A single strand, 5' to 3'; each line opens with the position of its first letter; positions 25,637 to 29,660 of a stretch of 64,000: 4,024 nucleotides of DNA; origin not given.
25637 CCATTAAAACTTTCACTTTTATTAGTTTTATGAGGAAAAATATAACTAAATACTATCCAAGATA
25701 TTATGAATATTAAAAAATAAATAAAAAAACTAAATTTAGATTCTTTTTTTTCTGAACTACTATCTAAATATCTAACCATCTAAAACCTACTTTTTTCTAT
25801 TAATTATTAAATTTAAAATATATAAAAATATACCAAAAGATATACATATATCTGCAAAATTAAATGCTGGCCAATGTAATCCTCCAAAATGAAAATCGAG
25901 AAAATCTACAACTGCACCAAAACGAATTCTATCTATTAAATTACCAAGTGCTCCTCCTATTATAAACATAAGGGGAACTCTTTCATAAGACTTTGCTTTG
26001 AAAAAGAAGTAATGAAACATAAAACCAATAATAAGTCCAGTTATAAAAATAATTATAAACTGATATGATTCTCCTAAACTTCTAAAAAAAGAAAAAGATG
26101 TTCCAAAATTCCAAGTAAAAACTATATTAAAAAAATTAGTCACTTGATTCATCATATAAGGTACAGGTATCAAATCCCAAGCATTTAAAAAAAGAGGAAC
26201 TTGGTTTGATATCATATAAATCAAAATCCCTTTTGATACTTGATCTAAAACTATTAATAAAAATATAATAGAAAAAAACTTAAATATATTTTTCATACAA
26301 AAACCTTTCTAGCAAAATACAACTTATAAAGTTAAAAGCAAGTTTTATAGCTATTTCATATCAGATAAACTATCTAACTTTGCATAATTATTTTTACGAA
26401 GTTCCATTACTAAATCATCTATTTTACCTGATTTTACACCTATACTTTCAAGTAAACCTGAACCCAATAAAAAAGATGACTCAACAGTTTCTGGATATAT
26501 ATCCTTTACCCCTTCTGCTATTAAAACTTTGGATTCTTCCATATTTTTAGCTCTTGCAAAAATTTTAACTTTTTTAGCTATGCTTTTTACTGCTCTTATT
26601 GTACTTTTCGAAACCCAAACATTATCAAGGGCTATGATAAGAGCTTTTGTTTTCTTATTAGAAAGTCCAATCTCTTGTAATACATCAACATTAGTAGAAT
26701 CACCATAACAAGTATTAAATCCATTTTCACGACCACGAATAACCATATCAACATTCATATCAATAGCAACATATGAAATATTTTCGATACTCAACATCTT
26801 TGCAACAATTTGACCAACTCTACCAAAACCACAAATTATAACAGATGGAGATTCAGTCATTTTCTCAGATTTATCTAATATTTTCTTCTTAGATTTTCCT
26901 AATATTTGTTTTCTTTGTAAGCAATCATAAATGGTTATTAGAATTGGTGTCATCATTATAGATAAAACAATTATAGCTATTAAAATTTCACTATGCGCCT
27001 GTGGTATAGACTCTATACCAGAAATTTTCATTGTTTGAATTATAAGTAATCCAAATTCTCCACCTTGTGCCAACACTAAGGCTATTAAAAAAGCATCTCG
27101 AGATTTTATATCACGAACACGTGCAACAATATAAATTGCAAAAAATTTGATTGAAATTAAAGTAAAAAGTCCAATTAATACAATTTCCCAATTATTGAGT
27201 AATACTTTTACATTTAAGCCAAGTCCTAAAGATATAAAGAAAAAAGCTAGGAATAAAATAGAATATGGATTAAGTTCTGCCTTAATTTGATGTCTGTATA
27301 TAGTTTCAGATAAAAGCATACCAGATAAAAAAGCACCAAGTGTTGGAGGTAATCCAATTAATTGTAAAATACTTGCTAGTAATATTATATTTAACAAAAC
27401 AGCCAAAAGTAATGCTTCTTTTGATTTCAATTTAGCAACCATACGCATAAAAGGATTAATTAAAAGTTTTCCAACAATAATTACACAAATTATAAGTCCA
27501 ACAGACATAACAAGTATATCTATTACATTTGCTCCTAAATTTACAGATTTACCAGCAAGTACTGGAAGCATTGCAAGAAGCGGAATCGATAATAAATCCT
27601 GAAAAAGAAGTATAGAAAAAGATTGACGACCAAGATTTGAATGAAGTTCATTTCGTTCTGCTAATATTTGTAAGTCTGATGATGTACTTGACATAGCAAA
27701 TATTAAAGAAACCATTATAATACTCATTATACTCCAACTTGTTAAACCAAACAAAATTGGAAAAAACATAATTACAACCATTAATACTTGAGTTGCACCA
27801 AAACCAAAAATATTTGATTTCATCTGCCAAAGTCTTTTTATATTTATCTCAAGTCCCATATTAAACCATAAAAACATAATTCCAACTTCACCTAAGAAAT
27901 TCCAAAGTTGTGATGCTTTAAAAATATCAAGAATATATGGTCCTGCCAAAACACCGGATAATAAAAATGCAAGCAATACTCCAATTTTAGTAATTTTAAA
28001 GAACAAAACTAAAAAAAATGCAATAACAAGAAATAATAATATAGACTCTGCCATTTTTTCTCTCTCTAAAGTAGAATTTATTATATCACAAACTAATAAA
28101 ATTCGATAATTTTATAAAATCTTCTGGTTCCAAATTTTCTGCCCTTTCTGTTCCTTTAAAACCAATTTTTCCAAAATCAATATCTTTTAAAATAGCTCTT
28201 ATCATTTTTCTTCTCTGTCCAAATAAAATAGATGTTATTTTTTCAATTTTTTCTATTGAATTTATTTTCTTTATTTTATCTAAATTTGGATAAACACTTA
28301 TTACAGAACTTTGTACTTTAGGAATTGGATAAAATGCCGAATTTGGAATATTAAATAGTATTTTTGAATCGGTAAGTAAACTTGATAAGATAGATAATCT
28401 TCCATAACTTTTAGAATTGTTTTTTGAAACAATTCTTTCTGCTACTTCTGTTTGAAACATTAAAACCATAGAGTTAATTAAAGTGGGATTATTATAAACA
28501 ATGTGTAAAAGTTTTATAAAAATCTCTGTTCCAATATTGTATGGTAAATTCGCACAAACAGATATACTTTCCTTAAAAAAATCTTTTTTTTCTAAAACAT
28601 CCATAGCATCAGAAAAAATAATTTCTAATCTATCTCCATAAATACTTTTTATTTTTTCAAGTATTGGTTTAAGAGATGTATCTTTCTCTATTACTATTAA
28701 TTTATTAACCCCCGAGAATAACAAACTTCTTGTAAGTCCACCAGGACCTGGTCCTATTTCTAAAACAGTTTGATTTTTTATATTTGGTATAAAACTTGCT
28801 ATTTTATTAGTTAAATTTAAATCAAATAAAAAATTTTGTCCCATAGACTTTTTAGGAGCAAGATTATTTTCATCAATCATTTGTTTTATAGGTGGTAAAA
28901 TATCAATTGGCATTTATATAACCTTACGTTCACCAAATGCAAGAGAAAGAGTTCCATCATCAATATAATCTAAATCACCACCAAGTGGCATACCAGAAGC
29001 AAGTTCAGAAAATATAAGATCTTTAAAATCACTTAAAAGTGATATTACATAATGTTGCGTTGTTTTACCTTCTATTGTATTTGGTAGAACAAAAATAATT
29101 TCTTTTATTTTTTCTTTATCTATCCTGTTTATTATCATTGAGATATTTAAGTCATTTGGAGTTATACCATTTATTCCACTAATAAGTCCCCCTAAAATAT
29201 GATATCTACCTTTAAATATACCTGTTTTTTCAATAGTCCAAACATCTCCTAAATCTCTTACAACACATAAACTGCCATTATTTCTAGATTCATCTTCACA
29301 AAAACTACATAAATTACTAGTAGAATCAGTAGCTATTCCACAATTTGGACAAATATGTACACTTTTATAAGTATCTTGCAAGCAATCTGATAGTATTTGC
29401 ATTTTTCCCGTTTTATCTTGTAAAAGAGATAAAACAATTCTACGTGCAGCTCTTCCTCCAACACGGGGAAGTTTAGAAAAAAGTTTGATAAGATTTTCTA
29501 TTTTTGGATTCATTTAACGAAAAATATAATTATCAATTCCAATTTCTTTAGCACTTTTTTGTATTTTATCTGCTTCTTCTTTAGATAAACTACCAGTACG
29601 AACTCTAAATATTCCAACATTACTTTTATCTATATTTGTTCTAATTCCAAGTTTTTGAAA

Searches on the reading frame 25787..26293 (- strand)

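Call 5: search_protein_families(library=pfam, proteins=[window:25787-26293:-], max_evalue=0.001)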
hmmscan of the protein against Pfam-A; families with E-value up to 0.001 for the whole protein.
window:25787-26293:- (168 aa): 1 family
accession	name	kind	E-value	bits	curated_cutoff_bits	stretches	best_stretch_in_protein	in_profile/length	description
PF01252.23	Peptidase_A8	-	9.4e-33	113.8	25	1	9-163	1-141/142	Signal peptidase (SPase) II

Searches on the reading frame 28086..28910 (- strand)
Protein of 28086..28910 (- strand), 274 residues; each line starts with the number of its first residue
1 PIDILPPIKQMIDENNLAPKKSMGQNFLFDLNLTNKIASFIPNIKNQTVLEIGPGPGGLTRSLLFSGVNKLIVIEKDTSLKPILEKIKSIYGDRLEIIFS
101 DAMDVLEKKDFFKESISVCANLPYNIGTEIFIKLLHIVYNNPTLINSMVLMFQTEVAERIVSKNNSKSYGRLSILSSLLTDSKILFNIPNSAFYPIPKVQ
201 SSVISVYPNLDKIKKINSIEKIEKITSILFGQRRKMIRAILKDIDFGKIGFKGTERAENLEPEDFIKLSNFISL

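Call 67: search_protein_families(library=pfam, proteins=[window:28086-28910:-], max_evalue=0.001)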
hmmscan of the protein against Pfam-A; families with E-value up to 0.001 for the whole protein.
window:28086-28910:- (274 aa): 1 family
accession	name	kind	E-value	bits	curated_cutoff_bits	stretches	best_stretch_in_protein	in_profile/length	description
PF00398.26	RrnaAD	-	2.2e-46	158.5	24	1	20-270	5-259/263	Ribosomal RNA adenine dimethylase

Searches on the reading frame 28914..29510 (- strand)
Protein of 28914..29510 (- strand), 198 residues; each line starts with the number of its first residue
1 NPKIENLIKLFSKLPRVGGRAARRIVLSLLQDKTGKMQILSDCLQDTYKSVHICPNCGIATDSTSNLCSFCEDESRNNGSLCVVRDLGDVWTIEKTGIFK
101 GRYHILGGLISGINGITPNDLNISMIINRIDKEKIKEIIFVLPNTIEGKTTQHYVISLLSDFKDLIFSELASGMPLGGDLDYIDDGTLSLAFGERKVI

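Call 67: search_protein_families(library=pfam, proteins=[window:28914-29510:-], max_evalue=0.001)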
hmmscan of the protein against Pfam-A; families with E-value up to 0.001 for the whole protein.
window:28914-29510:- (198 aa): 3 families
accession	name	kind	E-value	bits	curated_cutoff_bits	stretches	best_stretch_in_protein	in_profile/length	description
PF13662.12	Toprim_4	-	2.6e-18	66.4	25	1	80-158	2-73/85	Toprim domain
PF21175.2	RecR_C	-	2e-08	33.9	22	1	173-195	1-23/24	RecR, C-terminal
PF21176.3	RecR_HhH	-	1.3e-07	31.7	27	1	4-46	1-43/45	RecR, helix-hairpin-helix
